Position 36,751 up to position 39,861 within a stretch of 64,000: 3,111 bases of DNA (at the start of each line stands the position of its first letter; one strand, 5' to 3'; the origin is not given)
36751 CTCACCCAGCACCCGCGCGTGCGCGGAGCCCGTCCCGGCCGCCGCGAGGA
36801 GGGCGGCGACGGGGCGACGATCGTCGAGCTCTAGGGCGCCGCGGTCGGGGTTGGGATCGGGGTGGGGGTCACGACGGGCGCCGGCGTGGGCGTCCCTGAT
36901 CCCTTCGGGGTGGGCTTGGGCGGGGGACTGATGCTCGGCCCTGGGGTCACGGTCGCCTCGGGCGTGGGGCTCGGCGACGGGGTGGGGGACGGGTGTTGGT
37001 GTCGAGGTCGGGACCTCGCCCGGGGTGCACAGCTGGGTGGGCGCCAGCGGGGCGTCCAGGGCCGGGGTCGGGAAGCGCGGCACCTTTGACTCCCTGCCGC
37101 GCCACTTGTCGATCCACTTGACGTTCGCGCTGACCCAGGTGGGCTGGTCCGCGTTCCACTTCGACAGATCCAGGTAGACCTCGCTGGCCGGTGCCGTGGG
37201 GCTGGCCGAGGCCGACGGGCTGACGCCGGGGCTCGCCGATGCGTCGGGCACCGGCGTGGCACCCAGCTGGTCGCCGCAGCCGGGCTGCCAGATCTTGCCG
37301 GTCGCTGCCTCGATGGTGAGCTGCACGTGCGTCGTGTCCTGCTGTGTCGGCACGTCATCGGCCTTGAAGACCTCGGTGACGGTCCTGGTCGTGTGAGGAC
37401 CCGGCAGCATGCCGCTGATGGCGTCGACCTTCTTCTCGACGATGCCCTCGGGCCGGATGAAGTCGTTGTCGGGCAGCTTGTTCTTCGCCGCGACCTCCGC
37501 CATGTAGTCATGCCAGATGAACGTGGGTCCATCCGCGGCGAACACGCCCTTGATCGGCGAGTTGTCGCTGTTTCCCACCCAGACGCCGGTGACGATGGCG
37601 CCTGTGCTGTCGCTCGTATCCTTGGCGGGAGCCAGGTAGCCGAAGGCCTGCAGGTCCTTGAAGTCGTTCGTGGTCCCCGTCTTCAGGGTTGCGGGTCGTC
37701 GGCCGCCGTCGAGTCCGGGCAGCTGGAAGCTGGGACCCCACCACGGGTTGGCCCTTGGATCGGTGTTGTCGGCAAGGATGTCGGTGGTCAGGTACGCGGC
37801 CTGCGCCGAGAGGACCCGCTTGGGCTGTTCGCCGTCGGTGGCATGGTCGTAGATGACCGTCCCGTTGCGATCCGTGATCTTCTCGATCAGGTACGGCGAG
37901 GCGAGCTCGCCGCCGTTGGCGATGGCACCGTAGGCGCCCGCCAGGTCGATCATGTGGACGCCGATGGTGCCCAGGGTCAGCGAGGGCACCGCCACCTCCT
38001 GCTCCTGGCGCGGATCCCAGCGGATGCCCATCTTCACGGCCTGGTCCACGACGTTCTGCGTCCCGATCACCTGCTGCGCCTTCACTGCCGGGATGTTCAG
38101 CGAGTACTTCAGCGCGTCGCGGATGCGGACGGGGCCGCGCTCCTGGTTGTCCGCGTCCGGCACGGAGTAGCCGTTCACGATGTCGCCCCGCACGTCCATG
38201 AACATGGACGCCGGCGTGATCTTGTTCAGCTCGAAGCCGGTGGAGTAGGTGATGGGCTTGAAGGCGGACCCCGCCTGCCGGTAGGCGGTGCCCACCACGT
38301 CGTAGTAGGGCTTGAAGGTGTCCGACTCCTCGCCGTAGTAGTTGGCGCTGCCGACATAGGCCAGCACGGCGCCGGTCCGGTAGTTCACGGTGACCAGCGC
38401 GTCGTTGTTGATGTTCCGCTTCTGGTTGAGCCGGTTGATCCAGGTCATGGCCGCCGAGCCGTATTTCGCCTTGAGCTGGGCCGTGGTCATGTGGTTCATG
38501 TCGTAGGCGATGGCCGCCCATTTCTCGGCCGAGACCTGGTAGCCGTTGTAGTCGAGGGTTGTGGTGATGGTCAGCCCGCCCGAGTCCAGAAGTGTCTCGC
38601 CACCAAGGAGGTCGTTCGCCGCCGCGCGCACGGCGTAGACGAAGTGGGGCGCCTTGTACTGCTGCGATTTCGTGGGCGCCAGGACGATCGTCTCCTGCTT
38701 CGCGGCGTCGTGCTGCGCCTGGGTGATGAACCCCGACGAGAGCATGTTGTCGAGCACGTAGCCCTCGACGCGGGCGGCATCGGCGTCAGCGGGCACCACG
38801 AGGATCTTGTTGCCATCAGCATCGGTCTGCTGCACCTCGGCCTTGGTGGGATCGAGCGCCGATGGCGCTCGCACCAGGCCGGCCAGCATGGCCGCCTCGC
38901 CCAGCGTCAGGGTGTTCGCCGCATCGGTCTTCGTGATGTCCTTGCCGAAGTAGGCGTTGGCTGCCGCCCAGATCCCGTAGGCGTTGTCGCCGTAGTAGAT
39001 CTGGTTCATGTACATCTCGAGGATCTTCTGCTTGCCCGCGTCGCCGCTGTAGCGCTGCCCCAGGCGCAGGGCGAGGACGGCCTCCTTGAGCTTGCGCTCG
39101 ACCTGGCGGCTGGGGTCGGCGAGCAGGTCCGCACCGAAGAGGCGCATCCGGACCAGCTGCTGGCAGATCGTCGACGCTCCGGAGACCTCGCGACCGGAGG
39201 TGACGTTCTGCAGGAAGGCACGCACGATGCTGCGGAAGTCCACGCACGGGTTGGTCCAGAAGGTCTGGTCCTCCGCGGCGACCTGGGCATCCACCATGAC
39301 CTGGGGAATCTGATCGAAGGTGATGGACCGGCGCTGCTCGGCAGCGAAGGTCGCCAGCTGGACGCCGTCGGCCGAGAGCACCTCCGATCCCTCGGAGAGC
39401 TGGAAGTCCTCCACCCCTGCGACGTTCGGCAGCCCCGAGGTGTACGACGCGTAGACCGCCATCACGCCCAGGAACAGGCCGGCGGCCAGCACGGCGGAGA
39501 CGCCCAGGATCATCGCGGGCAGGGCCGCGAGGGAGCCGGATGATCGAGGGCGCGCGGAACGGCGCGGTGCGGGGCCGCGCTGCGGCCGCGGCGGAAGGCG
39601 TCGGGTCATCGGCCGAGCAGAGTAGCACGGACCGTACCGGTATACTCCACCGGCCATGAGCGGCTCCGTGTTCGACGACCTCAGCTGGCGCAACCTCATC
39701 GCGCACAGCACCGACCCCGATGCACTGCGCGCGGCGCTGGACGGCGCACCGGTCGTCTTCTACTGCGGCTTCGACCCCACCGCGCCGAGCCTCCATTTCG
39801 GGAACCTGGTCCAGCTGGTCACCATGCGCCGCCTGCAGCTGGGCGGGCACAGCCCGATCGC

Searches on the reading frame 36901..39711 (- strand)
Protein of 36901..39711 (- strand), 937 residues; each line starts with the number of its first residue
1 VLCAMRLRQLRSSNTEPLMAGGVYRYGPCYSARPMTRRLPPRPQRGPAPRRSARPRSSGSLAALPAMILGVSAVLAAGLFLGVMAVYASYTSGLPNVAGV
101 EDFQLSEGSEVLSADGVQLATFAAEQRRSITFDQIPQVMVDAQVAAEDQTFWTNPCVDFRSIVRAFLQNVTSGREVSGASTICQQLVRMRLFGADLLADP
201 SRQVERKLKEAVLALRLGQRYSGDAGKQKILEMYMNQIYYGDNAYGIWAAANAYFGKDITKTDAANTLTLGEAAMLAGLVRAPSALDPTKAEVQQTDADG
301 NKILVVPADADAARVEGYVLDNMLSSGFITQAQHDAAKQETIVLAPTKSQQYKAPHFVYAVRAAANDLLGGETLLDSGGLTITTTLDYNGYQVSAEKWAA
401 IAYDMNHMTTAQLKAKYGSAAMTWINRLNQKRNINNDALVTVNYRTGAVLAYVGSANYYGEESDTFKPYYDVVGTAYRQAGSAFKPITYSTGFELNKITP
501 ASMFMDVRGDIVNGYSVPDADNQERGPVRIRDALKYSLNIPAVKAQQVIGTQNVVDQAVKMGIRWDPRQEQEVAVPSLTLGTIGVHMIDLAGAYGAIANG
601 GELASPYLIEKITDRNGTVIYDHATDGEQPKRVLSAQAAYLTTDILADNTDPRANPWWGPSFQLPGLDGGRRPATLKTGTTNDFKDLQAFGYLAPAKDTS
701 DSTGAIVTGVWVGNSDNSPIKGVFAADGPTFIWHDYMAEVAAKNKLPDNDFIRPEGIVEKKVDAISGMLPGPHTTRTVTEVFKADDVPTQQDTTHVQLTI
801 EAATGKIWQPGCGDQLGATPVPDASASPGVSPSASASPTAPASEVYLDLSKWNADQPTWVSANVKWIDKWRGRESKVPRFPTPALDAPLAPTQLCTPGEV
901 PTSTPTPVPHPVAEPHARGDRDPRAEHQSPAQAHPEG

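Call 26: search_protein_families(library=pfam, proteins=[window:36901-39711:-], max_evalue=0.001)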
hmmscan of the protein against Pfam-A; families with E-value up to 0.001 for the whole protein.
window:36901-39711:- (937 aa): 2 families
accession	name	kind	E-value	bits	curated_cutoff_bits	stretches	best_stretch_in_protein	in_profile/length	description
PF00912.28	Transgly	-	6.1e-50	169.5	27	1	116-293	2-164/178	Transglycosylase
PF00905.27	Transpeptidase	-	7.9e-22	78.2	22.1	1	439-684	3-245/299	Penicillin binding protein transpeptidase domain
